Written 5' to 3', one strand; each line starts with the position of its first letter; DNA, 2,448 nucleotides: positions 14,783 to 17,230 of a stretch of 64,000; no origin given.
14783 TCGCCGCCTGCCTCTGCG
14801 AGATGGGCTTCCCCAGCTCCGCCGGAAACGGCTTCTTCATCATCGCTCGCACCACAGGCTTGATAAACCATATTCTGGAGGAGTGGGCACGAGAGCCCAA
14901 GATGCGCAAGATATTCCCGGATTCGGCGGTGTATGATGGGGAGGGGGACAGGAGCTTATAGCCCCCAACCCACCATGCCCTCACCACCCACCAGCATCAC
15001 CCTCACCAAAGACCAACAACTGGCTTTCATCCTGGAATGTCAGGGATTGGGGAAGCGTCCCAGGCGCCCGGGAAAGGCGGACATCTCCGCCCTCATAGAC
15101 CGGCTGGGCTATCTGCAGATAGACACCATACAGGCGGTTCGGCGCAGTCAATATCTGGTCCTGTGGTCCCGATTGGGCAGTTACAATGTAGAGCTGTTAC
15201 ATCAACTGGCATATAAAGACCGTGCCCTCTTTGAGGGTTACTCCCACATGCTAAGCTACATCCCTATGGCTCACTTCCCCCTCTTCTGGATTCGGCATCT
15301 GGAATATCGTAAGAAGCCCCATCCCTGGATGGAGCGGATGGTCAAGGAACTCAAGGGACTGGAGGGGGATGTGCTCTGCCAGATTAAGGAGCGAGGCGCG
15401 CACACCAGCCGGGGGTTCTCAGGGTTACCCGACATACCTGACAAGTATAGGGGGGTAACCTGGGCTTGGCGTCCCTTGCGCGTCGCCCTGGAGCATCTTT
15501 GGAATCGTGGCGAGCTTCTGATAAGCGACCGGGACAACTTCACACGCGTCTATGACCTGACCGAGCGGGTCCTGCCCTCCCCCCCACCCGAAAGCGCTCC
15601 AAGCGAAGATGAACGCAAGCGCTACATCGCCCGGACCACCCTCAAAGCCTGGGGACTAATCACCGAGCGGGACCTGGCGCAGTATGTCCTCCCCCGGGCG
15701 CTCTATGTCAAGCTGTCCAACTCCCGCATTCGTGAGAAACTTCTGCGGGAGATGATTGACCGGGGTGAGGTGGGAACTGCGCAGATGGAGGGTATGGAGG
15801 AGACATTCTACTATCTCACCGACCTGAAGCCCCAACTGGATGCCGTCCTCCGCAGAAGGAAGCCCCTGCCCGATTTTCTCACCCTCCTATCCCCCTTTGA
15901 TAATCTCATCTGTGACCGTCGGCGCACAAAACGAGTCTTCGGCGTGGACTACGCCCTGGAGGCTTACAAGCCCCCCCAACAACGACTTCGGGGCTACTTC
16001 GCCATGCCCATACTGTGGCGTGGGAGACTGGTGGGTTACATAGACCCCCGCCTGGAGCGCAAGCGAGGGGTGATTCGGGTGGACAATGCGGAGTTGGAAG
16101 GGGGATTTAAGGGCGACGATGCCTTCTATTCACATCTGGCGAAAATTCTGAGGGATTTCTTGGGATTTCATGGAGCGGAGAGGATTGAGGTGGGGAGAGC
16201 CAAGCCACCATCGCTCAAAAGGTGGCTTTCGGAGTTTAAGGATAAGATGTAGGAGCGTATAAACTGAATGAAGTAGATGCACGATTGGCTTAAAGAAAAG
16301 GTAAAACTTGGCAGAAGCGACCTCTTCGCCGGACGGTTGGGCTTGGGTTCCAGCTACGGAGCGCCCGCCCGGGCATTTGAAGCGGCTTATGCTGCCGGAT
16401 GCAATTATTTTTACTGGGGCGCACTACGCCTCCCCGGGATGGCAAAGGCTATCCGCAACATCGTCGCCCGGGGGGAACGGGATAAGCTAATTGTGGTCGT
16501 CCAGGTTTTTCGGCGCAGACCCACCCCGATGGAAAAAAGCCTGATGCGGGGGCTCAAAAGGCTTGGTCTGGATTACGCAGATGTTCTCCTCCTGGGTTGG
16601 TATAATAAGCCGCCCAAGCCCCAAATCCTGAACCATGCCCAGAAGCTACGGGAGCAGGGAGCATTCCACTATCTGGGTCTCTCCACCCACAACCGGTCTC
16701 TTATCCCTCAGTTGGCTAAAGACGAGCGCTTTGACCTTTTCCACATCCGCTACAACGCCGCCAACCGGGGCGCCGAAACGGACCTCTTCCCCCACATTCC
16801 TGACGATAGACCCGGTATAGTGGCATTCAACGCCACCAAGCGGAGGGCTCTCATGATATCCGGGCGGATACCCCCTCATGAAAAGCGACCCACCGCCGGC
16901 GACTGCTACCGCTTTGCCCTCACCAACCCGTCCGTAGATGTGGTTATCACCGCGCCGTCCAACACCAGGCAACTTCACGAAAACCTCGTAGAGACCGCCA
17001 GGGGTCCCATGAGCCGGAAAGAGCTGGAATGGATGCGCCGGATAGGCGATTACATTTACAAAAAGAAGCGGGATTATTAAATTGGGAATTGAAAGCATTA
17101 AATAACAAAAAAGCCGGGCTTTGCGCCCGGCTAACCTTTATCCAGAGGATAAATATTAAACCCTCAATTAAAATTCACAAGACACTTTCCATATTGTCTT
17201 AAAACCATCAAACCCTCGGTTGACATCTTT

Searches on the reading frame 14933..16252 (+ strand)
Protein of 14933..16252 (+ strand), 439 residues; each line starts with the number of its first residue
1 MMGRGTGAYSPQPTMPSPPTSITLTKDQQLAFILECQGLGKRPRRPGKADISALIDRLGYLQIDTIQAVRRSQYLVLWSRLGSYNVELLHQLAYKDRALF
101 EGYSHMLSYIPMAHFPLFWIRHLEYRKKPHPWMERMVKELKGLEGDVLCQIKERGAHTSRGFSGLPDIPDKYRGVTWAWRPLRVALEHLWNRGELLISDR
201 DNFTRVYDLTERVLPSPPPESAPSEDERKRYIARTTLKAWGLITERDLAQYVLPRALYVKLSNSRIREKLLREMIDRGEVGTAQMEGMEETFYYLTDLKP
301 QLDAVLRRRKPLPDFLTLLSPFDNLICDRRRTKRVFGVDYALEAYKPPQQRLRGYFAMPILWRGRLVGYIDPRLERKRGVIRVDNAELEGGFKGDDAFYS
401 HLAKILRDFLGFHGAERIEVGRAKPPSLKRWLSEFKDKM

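Call 64: search_protein_families(library=padloc, proteins=[window:14933-16252:+], max_evalue=0.0001)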
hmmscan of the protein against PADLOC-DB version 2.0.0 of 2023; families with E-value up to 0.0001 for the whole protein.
window:14933-16252:+ (439 aa): 0 families

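Call 73: search_protein_families(library=pfam, proteins=[window:14933-16252:+], max_evalue=0.01)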
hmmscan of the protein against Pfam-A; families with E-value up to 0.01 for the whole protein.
window:14933-16252:+ (439 aa): 1 family
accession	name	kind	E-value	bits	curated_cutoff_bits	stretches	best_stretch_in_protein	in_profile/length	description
PF06224.18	AlkZ-like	-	6.2e-54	184.3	25.9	1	55-385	1-307/329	DNA glycosylase AlkZ-like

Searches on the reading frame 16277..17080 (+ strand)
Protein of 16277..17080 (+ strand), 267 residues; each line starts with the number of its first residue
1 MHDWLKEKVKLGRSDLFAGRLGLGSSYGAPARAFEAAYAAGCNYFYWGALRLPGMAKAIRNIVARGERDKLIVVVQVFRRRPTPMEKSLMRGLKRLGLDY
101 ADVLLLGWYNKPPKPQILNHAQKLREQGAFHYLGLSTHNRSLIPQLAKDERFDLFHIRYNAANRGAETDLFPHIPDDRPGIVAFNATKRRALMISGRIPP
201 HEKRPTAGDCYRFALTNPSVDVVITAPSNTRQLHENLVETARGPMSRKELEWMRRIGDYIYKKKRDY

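Call 73: search_protein_families(library=pfam, proteins=[window:16277-17080:+], max_evalue=0.01)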
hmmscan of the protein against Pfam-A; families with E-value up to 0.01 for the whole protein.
window:16277-17080:+ (267 aa): 1 family
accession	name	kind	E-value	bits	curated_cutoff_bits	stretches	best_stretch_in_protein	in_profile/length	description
PF00248.27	Aldo_ket_red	-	8.7e-12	45.1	24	1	55-186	51-191/291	Aldo/keto reductase family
